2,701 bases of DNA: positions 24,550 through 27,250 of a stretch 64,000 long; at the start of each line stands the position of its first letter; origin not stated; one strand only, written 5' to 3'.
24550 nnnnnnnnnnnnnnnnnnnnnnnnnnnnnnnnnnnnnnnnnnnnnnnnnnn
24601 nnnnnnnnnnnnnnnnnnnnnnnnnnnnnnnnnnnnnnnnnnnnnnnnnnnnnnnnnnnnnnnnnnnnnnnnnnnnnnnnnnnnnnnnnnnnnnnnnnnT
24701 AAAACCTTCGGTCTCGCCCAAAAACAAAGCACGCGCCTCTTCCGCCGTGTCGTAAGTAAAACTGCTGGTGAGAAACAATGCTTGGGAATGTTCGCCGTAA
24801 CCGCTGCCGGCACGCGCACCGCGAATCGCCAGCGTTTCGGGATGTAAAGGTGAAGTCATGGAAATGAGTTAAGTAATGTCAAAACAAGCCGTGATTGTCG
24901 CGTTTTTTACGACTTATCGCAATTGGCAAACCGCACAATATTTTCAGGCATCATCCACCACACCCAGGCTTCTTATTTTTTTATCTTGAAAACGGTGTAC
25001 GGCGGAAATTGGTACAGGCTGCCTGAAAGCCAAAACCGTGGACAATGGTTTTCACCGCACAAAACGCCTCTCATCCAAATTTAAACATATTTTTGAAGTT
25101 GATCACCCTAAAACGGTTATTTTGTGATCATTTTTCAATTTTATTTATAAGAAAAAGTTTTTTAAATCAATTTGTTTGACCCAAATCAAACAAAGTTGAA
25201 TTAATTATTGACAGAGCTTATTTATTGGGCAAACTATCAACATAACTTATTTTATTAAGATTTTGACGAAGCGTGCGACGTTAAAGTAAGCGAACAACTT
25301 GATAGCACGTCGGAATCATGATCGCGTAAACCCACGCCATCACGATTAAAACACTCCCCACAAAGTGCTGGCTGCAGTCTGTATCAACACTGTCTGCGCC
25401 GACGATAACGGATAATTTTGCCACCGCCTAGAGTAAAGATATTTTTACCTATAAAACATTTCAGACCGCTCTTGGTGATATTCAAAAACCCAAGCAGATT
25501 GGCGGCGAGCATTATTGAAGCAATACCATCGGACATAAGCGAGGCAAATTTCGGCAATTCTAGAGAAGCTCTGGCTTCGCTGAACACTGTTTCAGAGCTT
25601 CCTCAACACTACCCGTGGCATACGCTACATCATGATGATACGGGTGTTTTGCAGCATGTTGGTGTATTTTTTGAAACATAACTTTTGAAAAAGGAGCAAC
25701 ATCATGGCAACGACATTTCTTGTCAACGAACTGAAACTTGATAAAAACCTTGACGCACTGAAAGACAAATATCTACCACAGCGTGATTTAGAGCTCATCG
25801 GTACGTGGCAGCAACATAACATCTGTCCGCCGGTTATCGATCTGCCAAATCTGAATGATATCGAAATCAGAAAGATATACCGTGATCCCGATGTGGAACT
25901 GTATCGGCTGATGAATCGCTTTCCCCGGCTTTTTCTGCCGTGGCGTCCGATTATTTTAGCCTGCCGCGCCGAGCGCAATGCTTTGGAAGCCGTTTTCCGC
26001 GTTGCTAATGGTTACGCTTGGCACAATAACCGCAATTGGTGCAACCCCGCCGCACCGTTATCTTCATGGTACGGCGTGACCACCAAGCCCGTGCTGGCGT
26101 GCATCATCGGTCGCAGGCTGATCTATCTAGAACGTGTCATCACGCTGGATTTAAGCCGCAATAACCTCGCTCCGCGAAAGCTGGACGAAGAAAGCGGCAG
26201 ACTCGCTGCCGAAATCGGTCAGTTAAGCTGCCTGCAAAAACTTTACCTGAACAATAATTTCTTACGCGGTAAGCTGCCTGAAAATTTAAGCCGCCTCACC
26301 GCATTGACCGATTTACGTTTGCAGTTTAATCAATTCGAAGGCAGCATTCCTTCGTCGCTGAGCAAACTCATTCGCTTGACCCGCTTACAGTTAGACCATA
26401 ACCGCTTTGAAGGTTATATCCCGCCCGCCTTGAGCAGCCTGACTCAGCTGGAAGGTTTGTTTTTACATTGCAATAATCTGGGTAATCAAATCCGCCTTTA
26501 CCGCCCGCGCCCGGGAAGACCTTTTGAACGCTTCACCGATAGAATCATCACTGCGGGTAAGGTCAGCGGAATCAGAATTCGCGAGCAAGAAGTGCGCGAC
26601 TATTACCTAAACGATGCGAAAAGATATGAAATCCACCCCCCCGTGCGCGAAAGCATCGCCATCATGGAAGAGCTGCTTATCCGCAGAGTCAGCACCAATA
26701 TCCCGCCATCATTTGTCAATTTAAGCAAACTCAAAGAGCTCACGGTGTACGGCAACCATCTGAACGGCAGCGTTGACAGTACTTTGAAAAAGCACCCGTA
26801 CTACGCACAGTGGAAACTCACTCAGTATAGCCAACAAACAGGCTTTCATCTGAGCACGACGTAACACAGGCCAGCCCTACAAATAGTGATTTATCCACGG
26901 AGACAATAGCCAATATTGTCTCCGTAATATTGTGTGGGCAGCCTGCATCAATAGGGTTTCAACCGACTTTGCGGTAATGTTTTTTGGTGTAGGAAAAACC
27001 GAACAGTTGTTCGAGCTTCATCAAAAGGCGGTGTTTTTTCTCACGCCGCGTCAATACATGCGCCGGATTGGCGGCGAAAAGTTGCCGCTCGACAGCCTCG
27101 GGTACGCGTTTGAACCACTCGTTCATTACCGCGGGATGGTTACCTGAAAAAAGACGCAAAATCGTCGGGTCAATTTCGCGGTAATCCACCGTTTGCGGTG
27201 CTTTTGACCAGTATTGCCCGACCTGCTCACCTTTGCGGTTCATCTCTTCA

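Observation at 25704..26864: Plant-specific-type LRR protein with an LRRNT_2-like cap encoded in an AT-rich islet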

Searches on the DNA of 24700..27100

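Call 48: search_rna_families(source=window, start=24700, end=27100, threshold=evalue, max_evalue=1)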
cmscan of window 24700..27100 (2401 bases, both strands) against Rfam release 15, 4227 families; matches with E-value up to 1: 0.
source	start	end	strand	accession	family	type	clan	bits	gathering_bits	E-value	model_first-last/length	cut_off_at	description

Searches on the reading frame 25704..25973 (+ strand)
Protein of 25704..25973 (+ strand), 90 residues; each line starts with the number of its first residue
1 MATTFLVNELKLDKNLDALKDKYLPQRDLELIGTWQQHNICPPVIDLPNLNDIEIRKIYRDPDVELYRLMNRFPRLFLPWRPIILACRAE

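Call 25: search_protein_representatives(alignment_id=A2)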
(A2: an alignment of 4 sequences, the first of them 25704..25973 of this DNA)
Query: 4 sequences, 90 profile positions. Proteins with E-value up to 0.001 (for the whole library): 4; up to 1e-10: 2; up to 1e-30: 1. The best 4 are listed.
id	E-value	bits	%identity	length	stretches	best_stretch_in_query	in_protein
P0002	7.1e-42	157.7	-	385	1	1-90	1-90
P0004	2.7e-22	94.9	-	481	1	1-90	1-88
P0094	5.2e-04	36.3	-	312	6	57-88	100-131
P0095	5.8e-04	36.2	-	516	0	-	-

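Call 69: search_solved_structures(query=A2, max_evalue=10)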
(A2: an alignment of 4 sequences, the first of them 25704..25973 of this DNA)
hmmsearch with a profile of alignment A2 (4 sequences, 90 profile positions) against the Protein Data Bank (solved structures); distinct sequences matched with E-value up to 10: 3.
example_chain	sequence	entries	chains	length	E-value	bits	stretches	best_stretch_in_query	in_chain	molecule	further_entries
3s84_A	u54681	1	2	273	0.45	14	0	11-33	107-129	Apolipoprotein A-IV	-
35ym_A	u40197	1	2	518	0.99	12.9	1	37-73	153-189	EfmM60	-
9hx4_F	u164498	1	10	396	1.7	12.2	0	11-33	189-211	Apolipoprotein A-IV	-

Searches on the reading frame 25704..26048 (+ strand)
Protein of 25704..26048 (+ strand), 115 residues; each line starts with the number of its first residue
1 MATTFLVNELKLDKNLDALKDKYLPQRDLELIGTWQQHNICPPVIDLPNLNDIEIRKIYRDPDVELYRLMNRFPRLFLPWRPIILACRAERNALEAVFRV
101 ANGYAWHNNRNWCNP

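Call 46: predict_structure(alignment_id=A3)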
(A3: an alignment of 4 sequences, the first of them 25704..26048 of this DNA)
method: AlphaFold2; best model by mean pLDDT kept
length: 115 residues; sequences in the alignment: 4
mean_pLDDT: 51.7   pTM: 0.40
mean pLDDT of the five models: 51.7, 45.3, 44.9, 42.8, 42.6
residues with pLDDT >= 90: 0; 70-90: 2; 50-70: 73; < 50: 40
segments of 3 or more residues with pLDDT < 50: 1-22, 100-115
pLDDT, mean of each block of 10 residues (from residue 1): 29 41 53 57 54 67 66 64 58 52 38 32
secondary structure, 60 per line:
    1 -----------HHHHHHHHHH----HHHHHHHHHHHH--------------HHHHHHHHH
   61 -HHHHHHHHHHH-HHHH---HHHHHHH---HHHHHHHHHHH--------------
elements in order: H12-21 H26-37 H52-60 H62-72 H74-77 H81-87 H91-101

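Call 75: search_protein_families(library=pfam, alignment_id=A3, max_evalue=10)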
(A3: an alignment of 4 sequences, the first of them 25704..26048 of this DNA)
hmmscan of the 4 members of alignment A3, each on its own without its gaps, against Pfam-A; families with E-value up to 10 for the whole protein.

A. member 1, window:25704-26048:+ (115 aa): 0 families

B. families by the number of members that match (of 4 scanned): 1 family
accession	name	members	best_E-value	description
PF02160.20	Peptidase_A3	1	0.23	Cauliflower mosaic virus peptidase (A3)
